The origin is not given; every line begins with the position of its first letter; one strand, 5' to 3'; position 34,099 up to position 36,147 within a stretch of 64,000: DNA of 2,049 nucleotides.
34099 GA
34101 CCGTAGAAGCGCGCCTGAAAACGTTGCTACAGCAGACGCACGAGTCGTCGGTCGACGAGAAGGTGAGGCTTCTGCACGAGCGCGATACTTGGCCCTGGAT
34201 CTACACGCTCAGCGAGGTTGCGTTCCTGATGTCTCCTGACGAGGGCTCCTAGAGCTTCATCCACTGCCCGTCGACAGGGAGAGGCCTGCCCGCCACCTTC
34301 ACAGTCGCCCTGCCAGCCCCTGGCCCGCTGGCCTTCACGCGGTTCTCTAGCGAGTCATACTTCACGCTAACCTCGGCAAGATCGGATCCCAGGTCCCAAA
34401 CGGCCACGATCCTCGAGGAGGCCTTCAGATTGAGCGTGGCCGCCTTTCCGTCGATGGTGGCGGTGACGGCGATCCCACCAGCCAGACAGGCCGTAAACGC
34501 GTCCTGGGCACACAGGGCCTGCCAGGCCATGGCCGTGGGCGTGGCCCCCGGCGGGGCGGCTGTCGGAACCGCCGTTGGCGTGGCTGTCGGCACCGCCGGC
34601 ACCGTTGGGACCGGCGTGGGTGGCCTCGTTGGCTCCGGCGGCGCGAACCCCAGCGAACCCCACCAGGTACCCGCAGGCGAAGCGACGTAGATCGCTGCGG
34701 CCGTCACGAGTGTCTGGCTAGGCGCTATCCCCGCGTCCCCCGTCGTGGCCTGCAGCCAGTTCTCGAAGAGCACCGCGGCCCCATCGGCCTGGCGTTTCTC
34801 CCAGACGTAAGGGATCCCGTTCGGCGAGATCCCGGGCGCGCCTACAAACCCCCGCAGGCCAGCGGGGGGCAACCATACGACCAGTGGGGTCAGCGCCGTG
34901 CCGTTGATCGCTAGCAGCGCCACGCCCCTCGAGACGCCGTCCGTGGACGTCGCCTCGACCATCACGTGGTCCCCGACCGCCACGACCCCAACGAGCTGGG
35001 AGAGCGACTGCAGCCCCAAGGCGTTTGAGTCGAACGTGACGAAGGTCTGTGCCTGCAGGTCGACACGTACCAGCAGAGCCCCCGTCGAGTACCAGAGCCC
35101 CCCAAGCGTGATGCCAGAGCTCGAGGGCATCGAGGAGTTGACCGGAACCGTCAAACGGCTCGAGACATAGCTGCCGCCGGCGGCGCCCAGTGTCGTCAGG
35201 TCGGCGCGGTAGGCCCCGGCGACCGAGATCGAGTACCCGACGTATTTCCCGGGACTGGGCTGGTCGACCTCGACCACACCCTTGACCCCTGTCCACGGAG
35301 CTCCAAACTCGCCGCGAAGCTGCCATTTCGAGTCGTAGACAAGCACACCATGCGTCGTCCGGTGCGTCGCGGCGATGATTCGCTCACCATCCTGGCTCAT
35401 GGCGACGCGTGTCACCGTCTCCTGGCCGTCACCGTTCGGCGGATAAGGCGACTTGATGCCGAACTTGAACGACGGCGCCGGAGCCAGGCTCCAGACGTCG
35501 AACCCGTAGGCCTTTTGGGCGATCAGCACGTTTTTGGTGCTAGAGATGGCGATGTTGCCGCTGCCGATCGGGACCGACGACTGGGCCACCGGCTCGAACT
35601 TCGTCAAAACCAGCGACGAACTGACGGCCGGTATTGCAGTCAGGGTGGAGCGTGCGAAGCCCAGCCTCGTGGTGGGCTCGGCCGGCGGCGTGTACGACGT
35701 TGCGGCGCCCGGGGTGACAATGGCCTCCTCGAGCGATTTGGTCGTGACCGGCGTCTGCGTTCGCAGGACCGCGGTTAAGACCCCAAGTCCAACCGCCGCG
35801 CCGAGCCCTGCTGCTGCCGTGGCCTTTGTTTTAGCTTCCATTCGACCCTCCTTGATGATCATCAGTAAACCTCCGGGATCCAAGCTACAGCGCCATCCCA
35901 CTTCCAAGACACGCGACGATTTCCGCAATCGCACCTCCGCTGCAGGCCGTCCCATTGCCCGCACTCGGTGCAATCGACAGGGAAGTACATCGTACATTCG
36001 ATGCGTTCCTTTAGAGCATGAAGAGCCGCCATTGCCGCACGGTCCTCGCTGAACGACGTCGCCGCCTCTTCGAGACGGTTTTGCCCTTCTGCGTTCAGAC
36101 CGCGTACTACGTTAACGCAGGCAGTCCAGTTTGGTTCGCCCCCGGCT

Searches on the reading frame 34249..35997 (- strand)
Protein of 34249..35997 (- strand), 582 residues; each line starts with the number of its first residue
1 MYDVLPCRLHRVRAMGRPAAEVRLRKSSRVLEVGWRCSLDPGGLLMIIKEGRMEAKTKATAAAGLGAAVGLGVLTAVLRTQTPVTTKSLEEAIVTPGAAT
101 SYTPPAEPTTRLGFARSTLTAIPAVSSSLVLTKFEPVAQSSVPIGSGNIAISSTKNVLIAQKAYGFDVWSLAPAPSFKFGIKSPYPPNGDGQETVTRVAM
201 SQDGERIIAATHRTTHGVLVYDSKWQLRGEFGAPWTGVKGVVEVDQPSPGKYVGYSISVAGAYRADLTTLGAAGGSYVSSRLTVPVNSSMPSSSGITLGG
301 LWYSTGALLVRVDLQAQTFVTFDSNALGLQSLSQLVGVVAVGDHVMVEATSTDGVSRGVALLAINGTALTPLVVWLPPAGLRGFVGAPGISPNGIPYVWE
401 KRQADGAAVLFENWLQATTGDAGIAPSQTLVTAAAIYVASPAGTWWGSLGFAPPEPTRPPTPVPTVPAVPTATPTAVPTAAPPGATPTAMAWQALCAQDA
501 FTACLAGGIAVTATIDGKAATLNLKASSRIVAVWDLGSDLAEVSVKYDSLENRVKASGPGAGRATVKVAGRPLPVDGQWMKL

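Call 18: search_protein_families(library=phrogs, proteins=[window:34249-35997:-], max_evalue=0.001)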
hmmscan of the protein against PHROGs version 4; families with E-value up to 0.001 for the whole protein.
window:34249-35997:- (582 aa): 0 families

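Call 22: find_related_loci(query=window:34249-35997:-, collection=viral_contigs, flank=10000)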
Query window:34249-35997:- (582 aa) in viral_contigs; peptide patterns used: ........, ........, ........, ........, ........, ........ (x = any residue, [..] = any of these).
4 stretches matched a pattern, but none encodes a relative of the query by tblastn (E <= 1e-3).

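Call 23: search_protein_families(library=pfam, proteins=[window:34249-35997:-], max_evalue=0.001)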
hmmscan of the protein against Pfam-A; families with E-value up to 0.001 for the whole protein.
window:34249-35997:- (582 aa): 0 families
